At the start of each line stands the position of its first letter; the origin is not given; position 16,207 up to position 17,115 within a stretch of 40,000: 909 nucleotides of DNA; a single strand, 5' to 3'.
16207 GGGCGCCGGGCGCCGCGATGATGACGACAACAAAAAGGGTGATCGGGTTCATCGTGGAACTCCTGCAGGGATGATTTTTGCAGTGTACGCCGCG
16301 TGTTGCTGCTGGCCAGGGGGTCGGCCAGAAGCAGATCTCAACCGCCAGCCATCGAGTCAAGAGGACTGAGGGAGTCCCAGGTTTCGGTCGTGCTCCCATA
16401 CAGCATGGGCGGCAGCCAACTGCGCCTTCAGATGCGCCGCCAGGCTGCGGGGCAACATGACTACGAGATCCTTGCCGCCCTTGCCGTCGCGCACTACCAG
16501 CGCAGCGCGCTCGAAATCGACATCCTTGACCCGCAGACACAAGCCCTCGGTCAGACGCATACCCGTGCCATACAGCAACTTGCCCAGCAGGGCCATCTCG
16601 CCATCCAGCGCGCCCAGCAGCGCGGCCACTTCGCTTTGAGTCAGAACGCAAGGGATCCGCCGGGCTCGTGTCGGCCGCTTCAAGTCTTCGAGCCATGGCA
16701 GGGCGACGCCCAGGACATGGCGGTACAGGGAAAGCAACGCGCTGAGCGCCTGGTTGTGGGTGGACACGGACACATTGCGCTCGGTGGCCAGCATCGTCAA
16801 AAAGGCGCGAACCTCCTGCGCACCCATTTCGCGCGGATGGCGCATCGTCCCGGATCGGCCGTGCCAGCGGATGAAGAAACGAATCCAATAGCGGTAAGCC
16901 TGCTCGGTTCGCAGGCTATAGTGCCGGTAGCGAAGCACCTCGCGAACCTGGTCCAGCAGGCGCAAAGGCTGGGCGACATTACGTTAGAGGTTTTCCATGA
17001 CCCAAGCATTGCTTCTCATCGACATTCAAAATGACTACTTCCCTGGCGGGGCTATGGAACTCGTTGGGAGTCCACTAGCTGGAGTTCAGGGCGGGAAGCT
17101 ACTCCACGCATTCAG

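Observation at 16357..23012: Decayed sedentary chromosomal integron whose attC sites validate themselves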

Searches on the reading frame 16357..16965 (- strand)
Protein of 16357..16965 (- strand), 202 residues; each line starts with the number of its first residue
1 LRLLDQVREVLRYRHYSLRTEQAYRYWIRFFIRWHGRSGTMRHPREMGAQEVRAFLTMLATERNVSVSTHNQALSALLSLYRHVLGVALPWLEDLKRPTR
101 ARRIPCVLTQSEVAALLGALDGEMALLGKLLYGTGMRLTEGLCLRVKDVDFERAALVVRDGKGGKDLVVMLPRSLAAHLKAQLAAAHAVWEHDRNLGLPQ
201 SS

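Call 4: search_protein_families(library=ncbifam, proteins=[window:16357-16965:-], max_evalue=0.01)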
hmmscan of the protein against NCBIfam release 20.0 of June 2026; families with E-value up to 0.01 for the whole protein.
window:16357-16965:- (202 aa): 8 families
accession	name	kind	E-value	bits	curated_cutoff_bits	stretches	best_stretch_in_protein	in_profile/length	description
NF011946.0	PRK15417.1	equivalog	3.6e-70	236.8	435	1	2-195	15-204/337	integron integrase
TIGR02249.1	integrase_gron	subfamily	1.6e-67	228.1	265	1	3-197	1-191/315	integron integrase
NF040815.2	recomb_XerA_Arch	equivalog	8.6e-23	81.2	220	1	9-185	5-174/263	site-specific tyrosine recombinase/integron integrase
TIGR02224.1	recomb_XerC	equivalog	2.6e-20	73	335.15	1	12-189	8-194/295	tyrosine recombinase XerC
NF001399.0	PRK00283.1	subfamily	2.8e-18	66.2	279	1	14-189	20-200/300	tyrosine recombinase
TIGR02225.1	recomb_XerD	equivalog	2e-17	63.5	329.6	1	14-188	11-189/290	site-specific tyrosine recombinase XerD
NF002331.0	PRK01287.1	subfamily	8.8e-15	54.5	371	1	7-176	33-216/365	site-specific tyrosine recombinase XerC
NF003462.0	PRK05084.1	equivalog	9.6e-05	21.3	267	1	129-184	202-256/360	tyrosine recombinase XerS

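Call 5: search_protein_families(library=pfam, proteins=[window:16357-16965:-], max_evalue=0.01)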
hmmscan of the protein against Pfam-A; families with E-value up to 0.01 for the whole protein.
window:16357-16965:- (202 aa): 3 families
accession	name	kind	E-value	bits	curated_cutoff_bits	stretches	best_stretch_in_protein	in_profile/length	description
PF13495.12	Phage_int_SAM_4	-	2.7e-28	98.6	27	1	3-89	1-83/85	Phage integrase, N-terminal SAM-like domain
PF00589.27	Phage_integrase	-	1.7e-11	44.6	27.1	1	107-186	2-86/172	Phage integrase family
PF02899.23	Phage_int_SAM_1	-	7.1e-05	23.4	22.3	1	12-82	10-77/83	Phage integrase, N-terminal SAM-like domain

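Call 9: find_homologous_proteins(query=window:16357-16965:-)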
Query window:16357-16965:- (202 aa): 7613 proteins with E <= 0.001 among 8000 candidates; the best 120 are listed.
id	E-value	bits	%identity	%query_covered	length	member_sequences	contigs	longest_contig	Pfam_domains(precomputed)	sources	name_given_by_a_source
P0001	3.5e-128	443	100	100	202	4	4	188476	PF13495.13,PF00589.28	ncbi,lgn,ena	-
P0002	1.4e-107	376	87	98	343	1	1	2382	PF13495.13,PF00589.28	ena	-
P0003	1.1e-102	360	85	98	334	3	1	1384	PF13495.13,PF00589.28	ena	-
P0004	2.0e-96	340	78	99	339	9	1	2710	PF13495.13,PF00589.28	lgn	-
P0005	2.9e-96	339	79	98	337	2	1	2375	PF13495.13,PF00589.28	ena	-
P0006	3.3e-96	339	80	98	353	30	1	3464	PF13495.13,PF00589.28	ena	-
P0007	1.8e-95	336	81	97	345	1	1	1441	PF13495.13,PF00589.28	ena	-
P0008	1.2e-94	334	77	98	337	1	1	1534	PF13495.13,PF00589.28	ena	-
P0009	2.5e-94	333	77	99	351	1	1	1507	PF13495.13,PF00589.28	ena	-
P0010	3.0e-94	332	78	99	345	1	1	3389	PF13495.13,PF00589.28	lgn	-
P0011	3.2e-94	332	80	95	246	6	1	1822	PF13495.13,PF00589.28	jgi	jgi:integrase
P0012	3.7e-94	332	77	98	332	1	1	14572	PF13495.13,PF00589.28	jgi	jgi:integron integrase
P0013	7.4e-94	331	77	98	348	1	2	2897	PF13495.13,PF00589.28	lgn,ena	-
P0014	7.8e-94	331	76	100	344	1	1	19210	PF13495.13,PF00589.28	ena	-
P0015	1.1e-92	327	78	98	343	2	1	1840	PF13495.13,PF00589.28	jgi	-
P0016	4.1e-92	325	76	98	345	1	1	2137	PF13495.13,PF00589.28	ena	-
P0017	7.5e-92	325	76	98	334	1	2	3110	PF13495.13,PF00589.28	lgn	-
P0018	2.4e-91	323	75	97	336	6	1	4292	PF13495.13,PF00589.28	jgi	jgi:integron integrase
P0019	1.0e-90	321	75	98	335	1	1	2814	PF13495.13,PF00589.28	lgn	-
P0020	1.8e-90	320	75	98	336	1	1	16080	PF13495.13,PF00589.28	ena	-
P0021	2.4e-90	320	74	98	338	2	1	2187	PF13495.13,PF00589.28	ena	-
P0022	4.1e-90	319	75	97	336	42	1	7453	PF13495.13,PF00589.28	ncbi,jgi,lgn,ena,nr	ncbi:MAG: integrase [Betaproteobacteria bacterium HGW-Betaproteobacteria-18]|nr:MAG: integrase [Beta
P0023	4.7e-90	319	74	98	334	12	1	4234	PF13495.13,PF00589.28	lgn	-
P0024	6.5e-90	318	73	98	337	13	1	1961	PF13495.13,PF00589.28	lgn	-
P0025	7.6e-90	318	73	98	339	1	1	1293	PF13495.13,PF00589.28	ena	-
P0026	9.4e-90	318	74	97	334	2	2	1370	PF13495.13,PF00589.28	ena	-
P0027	1.3e-89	317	73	98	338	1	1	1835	PF13495.13,PF00589.28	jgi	jgi:integron integrase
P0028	1.8e-89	317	75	97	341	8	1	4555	PF13495.13,PF00589.28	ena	-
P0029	2.0e-89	317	74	98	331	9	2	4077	PF13495.13,PF00589.28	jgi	jgi:integron integrase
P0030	2.6e-89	316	73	98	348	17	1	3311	PF13495.13,PF00589.28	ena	-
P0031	3.1e-89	316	74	97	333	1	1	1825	PF13495.13,PF00589.28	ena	-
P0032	3.1e-89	316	74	97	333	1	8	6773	PF13495.13,PF00589.28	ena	-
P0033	3.6e-89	316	74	97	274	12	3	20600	PF13495.13,PF00589.28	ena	-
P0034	4.0e-89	316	74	97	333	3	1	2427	PF13495.13,PF00589.28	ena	-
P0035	4.1e-89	316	75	97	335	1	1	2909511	PF13495.13,PF00589.28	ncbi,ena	-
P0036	4.2e-89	316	73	98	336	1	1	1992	PF13495.13,PF00589.28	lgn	-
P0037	4.6e-89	316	74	98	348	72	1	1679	PF13495.13,PF00589.28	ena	-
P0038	6.0e-89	315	72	98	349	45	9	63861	PF13495.13,PF00589.28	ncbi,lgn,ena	-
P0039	1.1e-88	314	71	98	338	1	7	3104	PF13495.13,PF00589.28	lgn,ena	-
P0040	1.2e-88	314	74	97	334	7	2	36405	PF13495.13,PF00589.28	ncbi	ncbi:MAG: integron integrase [Thiomonas sp.]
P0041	1.3e-88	314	74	96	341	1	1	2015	PF13495.13,PF00589.28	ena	-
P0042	1.5e-88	314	72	97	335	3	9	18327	PF13495.13,PF00589.28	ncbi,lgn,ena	-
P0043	3.5e-88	313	72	98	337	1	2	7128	PF13495.13,PF00589.28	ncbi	-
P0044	3.6e-88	313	73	97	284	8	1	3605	PF13495.13,PF00589.28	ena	-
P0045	3.6e-88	313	72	98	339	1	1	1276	PF13495.13,PF00589.28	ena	-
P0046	3.8e-88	313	72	98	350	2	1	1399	PF13495.13,PF00589.28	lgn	-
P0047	4.1e-88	312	73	98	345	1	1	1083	PF13495.13,PF00589.28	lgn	-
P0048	4.6e-88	312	72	98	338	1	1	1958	PF13495.13,PF00589.28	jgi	jgi:integron integrase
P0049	4.8e-88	312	72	98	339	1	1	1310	PF13495.13,PF00589.28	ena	-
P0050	7.2e-88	312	72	98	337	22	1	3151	PF13495.13,PF00589.28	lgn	-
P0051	1.2e-87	311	71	98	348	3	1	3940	PF13495.13,PF00589.28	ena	-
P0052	1.2e-87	311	73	97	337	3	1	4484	PF13495.13,PF00589.28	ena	-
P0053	1.3e-87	311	72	98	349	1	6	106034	PF13495.13,PF00589.28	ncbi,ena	-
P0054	1.4e-87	311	72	98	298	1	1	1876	PF13495.13,PF00589.28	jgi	jgi:site-specific recombinase XerD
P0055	1.8e-87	310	73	97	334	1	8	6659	PF13495.13,PF00589.28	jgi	jgi:integron integrase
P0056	1.9e-87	310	72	98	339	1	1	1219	PF13495.13,PF00589.28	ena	-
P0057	1.9e-87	310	73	97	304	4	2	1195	PF13495.13,PF00589.28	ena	-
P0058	1.9e-87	310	71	98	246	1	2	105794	PF13495.13,PF00589.28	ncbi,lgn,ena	-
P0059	2.3e-87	310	72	98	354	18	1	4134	PF13495.13,PF00589.28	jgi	jgi:integron integrase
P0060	2.6e-87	310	73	98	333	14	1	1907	PF13495.13,PF00589.28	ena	-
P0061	2.6e-87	310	74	96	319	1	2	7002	PF13495.13,PF00589.28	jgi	jgi:integron integrase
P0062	2.7e-87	310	73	98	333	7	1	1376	PF13495.13,PF00589.28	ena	-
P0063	2.7e-87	310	74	96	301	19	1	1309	PF13495.13,PF00589.28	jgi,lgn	-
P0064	2.9e-87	310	74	96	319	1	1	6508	PF13495.13,PF00589.28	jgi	jgi:integron integrase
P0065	3.0e-87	310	71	98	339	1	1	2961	PF13495.13,PF00589.28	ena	-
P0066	3.0e-87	310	73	97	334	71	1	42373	PF13495.13,PF00589.28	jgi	jgi:integron integrase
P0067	3.1e-87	310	72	98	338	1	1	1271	PF13495.13,PF00589.28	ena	-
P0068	3.8e-87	309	72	98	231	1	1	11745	PF13495.13,PF00589.28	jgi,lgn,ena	-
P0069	4.8e-87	309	72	97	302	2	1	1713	PF13495.13,PF00589.28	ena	-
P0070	5.1e-87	309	72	97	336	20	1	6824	PF13495.13,PF00589.28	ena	-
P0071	6.9e-87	308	72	96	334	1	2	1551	PF13495.13,PF00589.28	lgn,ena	-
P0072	7.1e-87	308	71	97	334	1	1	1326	PF13495.13,PF00589.28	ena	-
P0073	1.1e-86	308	71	98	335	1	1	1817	PF13495.13,PF00589.28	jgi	jgi:integron integrase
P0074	1.1e-86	308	71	97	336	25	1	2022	PF13495.13,PF00589.28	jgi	jgi:integron integrase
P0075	1.5e-86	307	71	98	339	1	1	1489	PF13495.13,PF00589.28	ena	-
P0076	1.5e-86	307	72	98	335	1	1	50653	PF13495.13,PF00589.28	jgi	jgi:integron integrase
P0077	1.7e-86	307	71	97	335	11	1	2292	PF13495.13,PF00589.28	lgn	-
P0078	1.7e-86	307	73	98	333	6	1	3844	PF13495.13,PF00589.28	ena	-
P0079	1.8e-86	307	72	98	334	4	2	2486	PF13495.13,PF00589.28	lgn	-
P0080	2.3e-86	307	73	97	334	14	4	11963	PF13495.13,PF00589.28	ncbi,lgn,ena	-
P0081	3.2e-86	306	72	98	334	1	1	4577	PF13495.13,PF00589.28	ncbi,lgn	ncbi:integron integrase [Thiomonas sp.]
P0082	3.3e-86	306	72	98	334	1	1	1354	PF13495.13,PF00589.28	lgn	-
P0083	3.9e-86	306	72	98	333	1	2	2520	PF13495.13,PF00589.28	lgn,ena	-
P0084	4.9e-86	306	71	98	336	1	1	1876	PF13495.13,PF00589.28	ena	-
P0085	5.5e-86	306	71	98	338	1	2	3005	PF13495.13,PF00589.28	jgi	jgi:integron integrase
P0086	5.7e-86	305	70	97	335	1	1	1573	PF13495.13,PF00589.28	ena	-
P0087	6.9e-86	305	77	90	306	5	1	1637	PF13495.13,PF00589.28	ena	-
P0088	1.3e-85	304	72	98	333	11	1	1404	PF13495.13,PF00589.28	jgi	jgi:integron integrase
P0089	1.5e-85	304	73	97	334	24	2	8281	PF13495.13,PF00589.28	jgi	jgi:integron integrase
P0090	1.8e-85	304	70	98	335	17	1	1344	PF13495.13,PF00589.28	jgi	jgi:integron integrase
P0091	2.0e-85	304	71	98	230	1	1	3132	PF13495.13,PF00589.28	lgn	-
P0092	2.1e-85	304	72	97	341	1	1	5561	PF13495.13,PF00589.28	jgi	jgi:integron integrase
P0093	2.1e-85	304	73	98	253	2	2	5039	PF13495.13,PF00589.28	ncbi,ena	-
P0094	2.2e-85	304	72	97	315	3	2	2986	PF13495.13,PF00589.28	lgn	-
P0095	4.0e-85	303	73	98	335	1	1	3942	PF13495.13,PF00589.28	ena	-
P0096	5.5e-85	302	70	97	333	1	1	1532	PF13495.13,PF00589.28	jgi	jgi:integron integrase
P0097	5.7e-85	302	69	98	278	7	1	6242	PF13495.13,PF00589.28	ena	-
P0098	6.2e-85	302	71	97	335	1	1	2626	PF13495.13,PF00589.28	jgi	-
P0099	7.0e-85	302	73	97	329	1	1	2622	PF13495.13,PF00589.28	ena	-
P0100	9.1e-85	302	71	97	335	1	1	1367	PF13495.13,PF00589.28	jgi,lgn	jgi:integron integrase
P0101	9.5e-85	301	70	98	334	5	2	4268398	PF13495.13,PF00589.28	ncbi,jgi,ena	jgi:integron integrase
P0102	9.6e-85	301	73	97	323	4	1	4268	PF13495.13,PF00589.28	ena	-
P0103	1.1e-84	301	71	97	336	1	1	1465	PF13495.13,PF00589.28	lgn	-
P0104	1.2e-84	301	71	96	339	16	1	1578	PF13495.13,PF00589.28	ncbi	-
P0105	1.3e-84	301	71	97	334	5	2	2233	PF13495.13,PF00589.28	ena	-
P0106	1.8e-84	301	71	96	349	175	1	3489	PF13495.13,PF00589.28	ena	-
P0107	2.0e-84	300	73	97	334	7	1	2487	PF13495.13,PF00589.28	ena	-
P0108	2.2e-84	300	74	95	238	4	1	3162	PF13495.13,PF00589.28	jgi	jgi:integrase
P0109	2.3e-84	300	71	96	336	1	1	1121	PF13495.13,PF00589.28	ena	-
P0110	2.8e-84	300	69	99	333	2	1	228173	PF13495.13,PF00589.28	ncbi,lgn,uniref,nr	ncbi:integron integrase [Rhodoferax sp.]|uniref:integron integrase n=1 Tax=Rhodoferax sp. TaxID=5042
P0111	3.0e-84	300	75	91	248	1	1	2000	PF13495.13,PF00589.28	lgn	-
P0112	3.3e-84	300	71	97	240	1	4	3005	PF13495.13,PF00589.28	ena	-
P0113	4.3e-84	299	69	98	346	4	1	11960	PF13495.13,PF00589.28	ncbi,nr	ncbi:integron integrase [Ramlibacter sp. WS9]|nr:integron integrase [Ramlibacter sp. WS9] ROZ61526.1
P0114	5.4e-84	299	69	97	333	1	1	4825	PF13495.13,PF00589.28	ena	-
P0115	5.9e-84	299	69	97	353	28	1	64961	PF13495.13,PF00589.28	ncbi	-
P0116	6.9e-84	299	69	97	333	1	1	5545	PF13495.13,PF00589.28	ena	-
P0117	7.0e-84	299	73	95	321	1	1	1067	PF13495.13,PF00589.28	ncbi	ncbi:MAG: integron integrase, partial [Acidovorax sp.]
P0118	7.1e-84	299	70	97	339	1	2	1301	PF13495.13,PF00589.28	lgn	-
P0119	7.9e-84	298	72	96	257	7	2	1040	PF13495.13,PF00589.28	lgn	-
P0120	9.5e-84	298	70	97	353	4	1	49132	PF13495.13,PF00589.28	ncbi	-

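Call 10: find_encoding_contigs(protein=P0001, flank=10000, max_places=6)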
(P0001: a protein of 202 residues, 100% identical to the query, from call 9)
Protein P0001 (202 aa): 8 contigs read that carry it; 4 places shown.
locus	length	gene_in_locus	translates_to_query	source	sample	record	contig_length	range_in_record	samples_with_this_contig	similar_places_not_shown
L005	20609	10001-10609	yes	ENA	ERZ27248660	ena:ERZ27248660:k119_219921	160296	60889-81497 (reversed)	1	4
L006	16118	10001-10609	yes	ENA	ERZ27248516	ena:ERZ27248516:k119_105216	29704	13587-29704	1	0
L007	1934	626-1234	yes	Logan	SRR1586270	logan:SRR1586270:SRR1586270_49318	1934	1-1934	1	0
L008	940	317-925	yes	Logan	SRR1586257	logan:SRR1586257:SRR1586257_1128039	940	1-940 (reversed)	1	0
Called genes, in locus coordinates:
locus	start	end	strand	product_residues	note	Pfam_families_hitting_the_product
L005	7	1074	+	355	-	PF01547:SBP_bac_1, PF13531:SBP_bac_11, PF13416:SBP_bac_8, PF13343:SBP_bac_6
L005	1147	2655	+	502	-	PF00171:Aldedh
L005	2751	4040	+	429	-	PF00266:Aminotran_5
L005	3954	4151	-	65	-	-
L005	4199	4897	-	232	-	PF01177:Asp_Glu_race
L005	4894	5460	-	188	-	PF13302:Acetyltransf_3, PF00583:Acetyltransf_1, PF08445:FR47 (faint)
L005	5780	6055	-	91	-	PF04365:BrnT_toxin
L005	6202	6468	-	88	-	PF05016:ParE_toxin (weak), PF06769:YoeB_toxin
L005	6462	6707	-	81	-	PF02604:PhdYeFM_antitox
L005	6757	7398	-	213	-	-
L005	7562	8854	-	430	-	PF00078:RVT_1, PF08388:GIIM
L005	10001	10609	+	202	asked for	PF13495:Phage_int_SAM_4, PF00589:Phage_integrase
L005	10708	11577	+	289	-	PF01145:Band_7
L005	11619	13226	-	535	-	PF00581:Rhodanese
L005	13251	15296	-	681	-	PF01433:Peptidase_M1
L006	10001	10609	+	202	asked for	PF13495:Phage_int_SAM_4, PF00589:Phage_integrase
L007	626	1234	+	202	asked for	PF13495:Phage_int_SAM_4, PF00589:Phage_integrase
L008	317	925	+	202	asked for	PF13495:Phage_int_SAM_4, PF00589:Phage_integrase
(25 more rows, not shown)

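Call 15: find_encoding_contigs(protein=P0002, flank=10000, max_places=3)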
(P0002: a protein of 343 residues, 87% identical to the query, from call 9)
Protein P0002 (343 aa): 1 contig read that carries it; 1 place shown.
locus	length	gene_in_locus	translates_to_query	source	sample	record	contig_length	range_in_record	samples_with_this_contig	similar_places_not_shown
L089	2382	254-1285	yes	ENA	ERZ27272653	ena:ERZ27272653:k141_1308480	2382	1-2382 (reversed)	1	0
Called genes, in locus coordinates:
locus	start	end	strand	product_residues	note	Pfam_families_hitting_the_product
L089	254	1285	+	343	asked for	PF13495:Phage_int_SAM_4, PF00589:Phage_integrase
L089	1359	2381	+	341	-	?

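Call 16: find_encoding_contigs(protein=P0014, flank=10000, max_places=3)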
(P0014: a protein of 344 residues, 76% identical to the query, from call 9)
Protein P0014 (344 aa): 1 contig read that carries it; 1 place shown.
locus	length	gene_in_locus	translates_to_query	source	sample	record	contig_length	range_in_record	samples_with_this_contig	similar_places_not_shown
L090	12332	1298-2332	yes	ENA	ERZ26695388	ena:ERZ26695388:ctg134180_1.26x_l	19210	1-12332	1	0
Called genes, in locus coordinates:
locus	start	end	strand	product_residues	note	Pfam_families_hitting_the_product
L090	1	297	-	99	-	?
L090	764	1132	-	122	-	-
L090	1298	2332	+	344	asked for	PF13495:Phage_int_SAM_4, PF00589:Phage_integrase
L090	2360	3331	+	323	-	PF00248:Aldo_ket_red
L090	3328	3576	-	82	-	PF02146:SIR2 (weak)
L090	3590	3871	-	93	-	PF02146:SIR2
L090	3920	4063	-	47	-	PF02146:SIR2 (weak)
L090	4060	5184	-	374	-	PF01266:DAO (weak), PF01494:FAD_binding_3, PF03486:HI0933_like (faint), PF07992:Pyr_redox_2 (weak), PF13450:NAD_binding_8 (faint)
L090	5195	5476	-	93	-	PF00588:SpoU_methylase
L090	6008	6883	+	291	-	PF11845:Tll0287-like, PF00672:HAMP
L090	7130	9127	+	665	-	PF00069:Pkinase, PF07714:PK_Tyr_Ser-Thr, PF00211:Guanylate_cyc (weak), PF26309:DUF8082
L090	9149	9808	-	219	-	PF00005:ABC_tran, PF13304:AAA_21 (faint)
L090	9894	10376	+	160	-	PF00657:Lipase_GDSL, PF13472:Lipase_GDSL_2, PF25182:NonGDSL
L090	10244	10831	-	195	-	-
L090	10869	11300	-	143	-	-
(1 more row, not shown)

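Call 17: find_encoding_contigs(protein=P0012, flank=10000, max_places=3)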
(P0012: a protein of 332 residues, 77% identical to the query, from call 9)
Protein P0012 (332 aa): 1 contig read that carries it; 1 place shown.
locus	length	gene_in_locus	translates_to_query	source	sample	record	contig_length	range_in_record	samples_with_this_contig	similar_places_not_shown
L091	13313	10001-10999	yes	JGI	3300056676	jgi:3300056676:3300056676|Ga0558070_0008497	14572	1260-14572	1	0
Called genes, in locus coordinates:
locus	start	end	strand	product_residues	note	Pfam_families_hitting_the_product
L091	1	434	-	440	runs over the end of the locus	PF16868:NMT1_3, PF09084:NMT1 (weak)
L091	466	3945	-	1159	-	PF07694:5TM-5TMR_LYT, PF00989:PAS, PF08448:PAS_4, PF00989:PAS, PF00989:PAS, PF00989:PAS, PF08448:PAS_4, PF13426:PAS_9, +10 more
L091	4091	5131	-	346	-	PF03576:Peptidase_S58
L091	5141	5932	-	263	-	-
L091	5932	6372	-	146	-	-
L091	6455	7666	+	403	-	PF01548:DEDD_Tnp_IS110, PF02371:Transposase_20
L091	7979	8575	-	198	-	PF18928:DUF5677 (weak), PF22491:DUF6988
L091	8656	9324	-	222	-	-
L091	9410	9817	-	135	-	-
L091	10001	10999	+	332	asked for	PF13495:Phage_int_SAM_4, PF00589:Phage_integrase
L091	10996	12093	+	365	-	PF04055:Radical_SAM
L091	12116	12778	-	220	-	PF01323:DSBA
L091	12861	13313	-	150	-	?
